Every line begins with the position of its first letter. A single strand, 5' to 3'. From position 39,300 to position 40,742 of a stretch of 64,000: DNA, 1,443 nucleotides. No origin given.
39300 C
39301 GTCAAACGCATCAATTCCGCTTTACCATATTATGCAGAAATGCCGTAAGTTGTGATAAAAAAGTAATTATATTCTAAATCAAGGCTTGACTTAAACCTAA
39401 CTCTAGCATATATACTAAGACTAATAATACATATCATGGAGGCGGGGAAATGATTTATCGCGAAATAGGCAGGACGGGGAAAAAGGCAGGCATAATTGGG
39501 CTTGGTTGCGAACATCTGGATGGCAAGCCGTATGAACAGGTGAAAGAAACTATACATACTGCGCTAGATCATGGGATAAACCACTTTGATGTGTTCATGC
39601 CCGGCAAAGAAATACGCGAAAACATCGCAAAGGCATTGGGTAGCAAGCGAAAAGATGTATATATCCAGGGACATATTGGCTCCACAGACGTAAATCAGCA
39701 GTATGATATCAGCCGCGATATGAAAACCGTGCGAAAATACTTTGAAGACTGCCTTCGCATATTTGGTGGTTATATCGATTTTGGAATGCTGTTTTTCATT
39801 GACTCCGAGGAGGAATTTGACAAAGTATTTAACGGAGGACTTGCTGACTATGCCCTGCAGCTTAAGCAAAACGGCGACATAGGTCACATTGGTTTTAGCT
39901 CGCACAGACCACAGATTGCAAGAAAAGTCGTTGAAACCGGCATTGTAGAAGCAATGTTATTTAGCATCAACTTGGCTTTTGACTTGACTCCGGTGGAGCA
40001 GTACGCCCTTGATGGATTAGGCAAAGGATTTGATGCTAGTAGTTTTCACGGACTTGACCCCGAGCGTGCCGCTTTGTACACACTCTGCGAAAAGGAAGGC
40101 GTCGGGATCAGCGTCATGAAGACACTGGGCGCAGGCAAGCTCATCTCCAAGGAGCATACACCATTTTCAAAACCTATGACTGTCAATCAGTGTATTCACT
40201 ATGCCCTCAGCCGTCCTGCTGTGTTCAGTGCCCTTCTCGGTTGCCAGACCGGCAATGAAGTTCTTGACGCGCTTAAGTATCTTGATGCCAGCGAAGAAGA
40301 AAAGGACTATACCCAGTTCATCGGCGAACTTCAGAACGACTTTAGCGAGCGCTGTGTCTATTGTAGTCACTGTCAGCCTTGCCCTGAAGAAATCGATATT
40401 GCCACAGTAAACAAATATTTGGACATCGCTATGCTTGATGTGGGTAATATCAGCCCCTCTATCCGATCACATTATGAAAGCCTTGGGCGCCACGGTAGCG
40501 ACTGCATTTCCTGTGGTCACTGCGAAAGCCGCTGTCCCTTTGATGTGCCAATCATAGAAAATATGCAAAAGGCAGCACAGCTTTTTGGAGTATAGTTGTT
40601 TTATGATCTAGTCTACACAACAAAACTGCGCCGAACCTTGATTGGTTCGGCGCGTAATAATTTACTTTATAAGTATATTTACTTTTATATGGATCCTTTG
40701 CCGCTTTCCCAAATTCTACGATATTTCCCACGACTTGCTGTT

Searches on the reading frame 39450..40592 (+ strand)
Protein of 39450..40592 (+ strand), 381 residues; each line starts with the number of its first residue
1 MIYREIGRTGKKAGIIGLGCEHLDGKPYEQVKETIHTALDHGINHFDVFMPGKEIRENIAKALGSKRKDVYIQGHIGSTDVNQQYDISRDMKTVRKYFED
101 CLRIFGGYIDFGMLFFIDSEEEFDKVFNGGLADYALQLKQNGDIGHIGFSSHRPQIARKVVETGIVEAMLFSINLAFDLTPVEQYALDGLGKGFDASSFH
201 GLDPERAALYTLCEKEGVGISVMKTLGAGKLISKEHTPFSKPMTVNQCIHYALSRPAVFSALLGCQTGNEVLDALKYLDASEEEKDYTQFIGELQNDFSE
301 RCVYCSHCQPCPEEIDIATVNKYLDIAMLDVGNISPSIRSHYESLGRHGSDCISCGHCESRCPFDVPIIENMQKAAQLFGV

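Call 14: find_encoding_contigs(protein=window:39450-40592:+, flank=10000, max_places=10)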
Protein window:39450-40592:+ (381 aa): 10 contigs read that carry it; 10 places shown.
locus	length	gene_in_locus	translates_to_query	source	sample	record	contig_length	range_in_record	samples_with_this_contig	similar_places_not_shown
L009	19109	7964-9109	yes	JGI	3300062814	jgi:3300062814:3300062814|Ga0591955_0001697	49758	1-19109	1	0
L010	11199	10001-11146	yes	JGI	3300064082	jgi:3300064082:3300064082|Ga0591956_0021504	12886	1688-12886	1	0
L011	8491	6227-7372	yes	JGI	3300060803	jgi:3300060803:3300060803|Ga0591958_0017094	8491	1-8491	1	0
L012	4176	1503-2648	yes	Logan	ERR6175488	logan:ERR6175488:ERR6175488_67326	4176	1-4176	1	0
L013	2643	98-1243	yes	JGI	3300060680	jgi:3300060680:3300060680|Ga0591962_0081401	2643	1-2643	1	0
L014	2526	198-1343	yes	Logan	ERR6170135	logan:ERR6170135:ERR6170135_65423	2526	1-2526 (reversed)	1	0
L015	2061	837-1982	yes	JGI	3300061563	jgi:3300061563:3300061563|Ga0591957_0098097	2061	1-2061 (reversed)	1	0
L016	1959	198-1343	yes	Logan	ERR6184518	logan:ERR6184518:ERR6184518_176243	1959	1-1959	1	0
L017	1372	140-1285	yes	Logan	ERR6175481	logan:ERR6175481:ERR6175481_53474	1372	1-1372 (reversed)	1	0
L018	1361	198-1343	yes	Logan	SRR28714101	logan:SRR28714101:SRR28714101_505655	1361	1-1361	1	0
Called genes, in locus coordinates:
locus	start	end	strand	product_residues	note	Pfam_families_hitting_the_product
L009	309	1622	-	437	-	PF04734:Ceramidase_alk (faint)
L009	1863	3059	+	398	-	PF07690:MFS_1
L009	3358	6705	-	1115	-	PF04434:SWIM (weak), PF08455:SNF2_assoc, PF00176:SNF2-rel_dom, PF04851:ResIII, PF00271:Helicase_C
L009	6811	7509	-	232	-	PF04542:Sigma70_r2, PF04545:Sigma70_r4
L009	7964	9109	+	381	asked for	PF00248:Aldo_ket_red, PF13237:Fer4_10 (faint), PF13187:Fer4_9 (faint)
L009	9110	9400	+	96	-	-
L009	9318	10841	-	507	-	PF00370:FGGY_N, PF02782:FGGY_C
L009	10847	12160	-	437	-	PF01261:AP_endonuc_2 (weak), PF27526:XylA2_C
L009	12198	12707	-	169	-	PF01590:GAF, PF13185:GAF_2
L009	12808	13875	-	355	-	PF00356:LacI, PF13407:Peripla_BP_4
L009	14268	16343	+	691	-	PF00933:Glyco_hydro_3, PF01915:Glyco_hydro_3_C, PF14310:Fn3-like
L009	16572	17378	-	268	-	PF00037:Fer4 (weak), PF12837:Fer4_6, PF13237:Fer4_10 (weak), PF14697:Fer4_21 (weak), PF12838:Fer4_7, PF13187:Fer4_9 (weak), PF13484:Fer4_16 (faint), PF27217:AF_0155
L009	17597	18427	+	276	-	PF00027:cNMP_binding, PF13545:HTH_Crp_2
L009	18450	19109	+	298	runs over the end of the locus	PF00005:ABC_tran, PF13304:AAA_21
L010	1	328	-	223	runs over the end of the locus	PF00395:SLH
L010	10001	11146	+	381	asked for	PF00248:Aldo_ket_red, PF13237:Fer4_10 (faint), PF13187:Fer4_9 (faint)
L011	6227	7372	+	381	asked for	PF00248:Aldo_ket_red, PF13237:Fer4_10 (faint), PF13187:Fer4_9 (faint)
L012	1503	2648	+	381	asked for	PF00248:Aldo_ket_red, PF13237:Fer4_10 (faint), PF13187:Fer4_9 (faint)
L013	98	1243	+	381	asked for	PF00248:Aldo_ket_red, PF13237:Fer4_10 (faint), PF13187:Fer4_9 (faint)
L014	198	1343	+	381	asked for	PF00248:Aldo_ket_red, PF13237:Fer4_10 (faint), PF13187:Fer4_9 (faint)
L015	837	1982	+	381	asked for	PF00248:Aldo_ket_red, PF13237:Fer4_10 (faint), PF13187:Fer4_9 (faint)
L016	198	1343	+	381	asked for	PF00248:Aldo_ket_red, PF13237:Fer4_10 (faint), PF13187:Fer4_9 (faint)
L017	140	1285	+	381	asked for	PF00248:Aldo_ket_red, PF13237:Fer4_10 (faint), PF13187:Fer4_9 (faint)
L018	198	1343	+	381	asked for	PF00248:Aldo_ket_red, PF13237:Fer4_10 (faint), PF13187:Fer4_9 (faint)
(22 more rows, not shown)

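Call 32: find_related_loci(query=window:39450-40592:+, collection=genome_contigs, flank=6000)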
Query window:39450-40592:+ (381 aa) in genome_contigs; peptide patterns used: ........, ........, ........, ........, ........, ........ (x = any residue, [..] = any of these).
102 stretches matched a pattern; 49 encode a relative of the query (tblastn E <= 1e-3); 48 distinct loci.
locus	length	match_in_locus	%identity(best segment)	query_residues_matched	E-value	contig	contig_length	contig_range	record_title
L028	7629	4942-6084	93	1-381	0e+0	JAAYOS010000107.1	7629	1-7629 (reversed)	MAG: Clostridiales bacterium isolate AS21ysBPME_78 100487_AS21, whole genome shotgun sequence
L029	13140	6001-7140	78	1-380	0e+0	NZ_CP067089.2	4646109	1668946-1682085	Breznakiella homolactica strain RmG30 chromosome, complete genome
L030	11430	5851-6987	73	1-379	0e+0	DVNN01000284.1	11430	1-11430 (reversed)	MAG TPA_asm: Candidatus Pelethocola excrementipullorum isolate CHK160-5124 CHK160__C237417_L11430_ERR2241953, whole geno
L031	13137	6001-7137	74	1-379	0e+0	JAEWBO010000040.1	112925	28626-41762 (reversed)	MAG: Bacillota bacterium isolate OH_PBB_253 k127_2015827, whole genome shotgun sequence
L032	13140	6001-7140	73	1-380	0e+0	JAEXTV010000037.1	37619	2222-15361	MAG: Bacillota bacterium isolate OH_HBrB_366 k127_346980, whole genome shotgun sequence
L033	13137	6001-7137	70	1-380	0e+0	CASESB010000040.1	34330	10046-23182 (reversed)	uncultured Firmicutes bacterium isolate CO.O105.metabat-bins.114 genome assembly, contig: CO.O105.metabat-bins.114.fa_k1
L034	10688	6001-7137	71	1-380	0e+0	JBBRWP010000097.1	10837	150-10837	MAG: Acetivibrionales bacterium isolate La4_metabat2.014 La4_metabat2.014_K_3285741_L_10837_cov_16.7506, whole genome sh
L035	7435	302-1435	69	3-380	0e+0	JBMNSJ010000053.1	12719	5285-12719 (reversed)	MAG: Raoultibacter sp. isolate SBF912SR4HQ0004 scaffold_9889_c1, whole genome shotgun sequence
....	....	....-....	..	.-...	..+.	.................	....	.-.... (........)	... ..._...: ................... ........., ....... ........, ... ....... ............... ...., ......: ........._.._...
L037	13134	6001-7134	68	1-379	0e+0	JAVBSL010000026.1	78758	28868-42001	MAG: Lachnospiraceae bacterium isolate EPI_MAG_00222 c_000009852794, whole genome shotgun sequence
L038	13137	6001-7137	68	1-379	1e-179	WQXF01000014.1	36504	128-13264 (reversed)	MAG: Clostridia bacterium isolate Emb289P3bin140 Ga0123356_10000722, whole genome shotgun sequence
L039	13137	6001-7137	67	1-379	2e-178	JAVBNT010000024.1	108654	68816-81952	MAG: Candidatus Xenobia bacterium isolate EPI_MAG_00088 c_000001302577, whole genome shotgun sequence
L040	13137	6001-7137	68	1-379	3e-176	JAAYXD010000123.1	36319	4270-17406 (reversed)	MAG: Clostridiaceae bacterium isolate AS02xzSISU_46 33781_AS02, whole genome shotgun sequence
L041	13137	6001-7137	66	1-380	3e-176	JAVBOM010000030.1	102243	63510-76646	MAG: Eubacteriales bacterium isolate EPI_MAG_00108 c_000000363370, whole genome shotgun sequence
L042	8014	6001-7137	75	1-379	0e+0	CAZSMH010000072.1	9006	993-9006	MAG TPA_asm: uncultured Christensenellaceae bacterium isolate SRP192927_co6_803 genome assembly, contig: NODE_20269_leng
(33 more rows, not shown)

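Call 37: search_protein_families(library=ncbifam, proteins=[L009:9321-10841:-, L009:10850-12160:-, L009:12201-12707:-, L009:12811-13875:-])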
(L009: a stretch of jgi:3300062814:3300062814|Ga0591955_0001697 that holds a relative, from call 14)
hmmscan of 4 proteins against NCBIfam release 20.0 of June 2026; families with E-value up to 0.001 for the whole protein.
L009:9321-10841:- (507 aa): 12 families
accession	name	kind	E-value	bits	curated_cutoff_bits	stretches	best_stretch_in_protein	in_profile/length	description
TIGR01312.1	XylB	equivalog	1.7e-171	571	380.25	1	5-494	1-480/481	xylulokinase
NF011601.0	PRK15027.1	equivalog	1.7e-115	386.2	912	1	5-497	3-479/484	xylulokinase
TIGR01314.1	gntK_FGGY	equivalog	7.8e-100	334.8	648.55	1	3-505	1-501/505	gluconokinase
NF008187.0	PRK10939.1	equivalog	3.4e-74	250.3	528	1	1-496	3-502/521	autoinducer-2 kinase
TIGR01311.1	glycerol_kin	equivalog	3.5e-70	236.7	590.35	1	2-493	1-490/496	glycerol kinase GlpK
NF000756.0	PRK00047.1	subfamily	1.2e-64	218.5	498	1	2-479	5-477/502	glycerol kinase GlpK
NF003154.0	PRK04123.1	equivalog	4.1e-58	197.4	428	1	1-498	3-538/554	ribulokinase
TIGR01234.1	L-ribulokinase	equivalog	3.5e-45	154.8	583.25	1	2-498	1-531/536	ribulokinase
TIGR02628.1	fuculo_kin_coli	equivalog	2.6e-39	135.4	470.9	1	64-468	63-457/465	L-fuculokinase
TIGR01315.1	5C_CHO_kinase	subfamily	4.2e-37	128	408.7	1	4-486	2-527/541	FGGY family pentulose kinase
TIGR02627.1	rhamnulo_kin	equivalog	2.3e-22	79.2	527.95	1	63-264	62-255/454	rhamnulokinase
NF007925.0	PRK10640.1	equivalog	1.6e-19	69.7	639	1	58-264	60-261/489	rhamnulokinase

L009:10850-12160:- (437 aa): 4 families
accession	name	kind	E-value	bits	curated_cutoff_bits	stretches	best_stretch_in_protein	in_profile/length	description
TIGR02630.1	xylose_isom_A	equivalog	2.3e-210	699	533.25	1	3-435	1-435/435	xylose isomerase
NF003998.0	PRK05474.1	subfamily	1.1e-205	683.5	459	1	1-436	2-438/439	xylose isomerase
NF009115.0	PRK12465.1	subfamily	4.7e-158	526.6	888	1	2-437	11-445/445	xylose isomerase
TIGR02631.1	xylA_Arthro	equivalog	5.1e-35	121.2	447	1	90-381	42-328/382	xylose isomerase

L009:12201-12707:- (169 aa): 1 family
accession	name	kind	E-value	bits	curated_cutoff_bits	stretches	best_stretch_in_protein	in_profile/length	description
TIGR01817.1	nifA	equivalog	0.00034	19.5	528.85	1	72-167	63-156/534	nif-specific transcriptional activator NifA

L009:12811-13875:- (355 aa): 24 families
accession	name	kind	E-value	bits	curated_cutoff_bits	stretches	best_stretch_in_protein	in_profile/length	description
NF052440.1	TransRegGNTRPSEAE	equivalog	1.4e-29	103.3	400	1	3-339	6-332/333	HTH-type transcriptional regulator GntR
NF047341.1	lactose_RbsR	equivalog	6.8e-25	88.1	382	1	3-340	3-328/331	ribose utilization transcriptional repressor RbsR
TIGR02417.1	fruct_sucro_rep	subfamily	2.1e-20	73.3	389.55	1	4-281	1-274/327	D-fructose-responsive transcription factor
NF007075.0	PRK09526.1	subfamily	2.4e-20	72.7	340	1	2-317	5-310/358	LacI family DNA-binding transcriptional regulator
TIGR01481.1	ccpA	equivalog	4.6e-19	69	442.35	1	1-299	1-289/330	catabolite control protein A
NF051853.1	TransRegUriRCory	equivalog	1.2e-17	64.1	550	1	4-334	2-318/327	transcriptional regulator UriR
NF007449.0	PRK10014.1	subfamily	4.8e-16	58.7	310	1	3-285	7-293/342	Mal regulon transcriptional regulator MalI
NF047913.1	TransRegIdnR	equivalog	2.6e-14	53.3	500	1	3-288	6-283/331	DNA-binding transcriptional regulator IdnR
NF007706.0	PRK10401.1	equivalog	3.6e-13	49.5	555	1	3-284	2-277/346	HTH-type transcriptional regulator GalS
NF007936.0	PRK10653.1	equivalog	3.8e-13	49.4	337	1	105-313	66-273/295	ribose ABC transporter substrate-binding protein RbsB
TIGR02637.1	RhaS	equivalog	3.8e-13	49.3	342.25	1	67-317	4-256/302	rhamnose ABC transporter substrate-binding protein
NF007743.0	PRK10423.1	equivalog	8.3e-13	48.1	531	1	4-289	3-283/330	ribose operon transcriptional repressor RbsR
NF008452.0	PRK11303.1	equivalog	1.1e-12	47.9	385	1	4-279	2-273/332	catabolite repressor/activator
NF007254.0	PRK09701.1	equivalog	1.9e-12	47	335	1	64-315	27-285/311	D-allose transporter substrate-binding protein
NF007979.0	PRK10703.1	equivalog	8.7e-11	41.5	501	1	3-315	2-307/341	HTH-type transcriptional repressor PurR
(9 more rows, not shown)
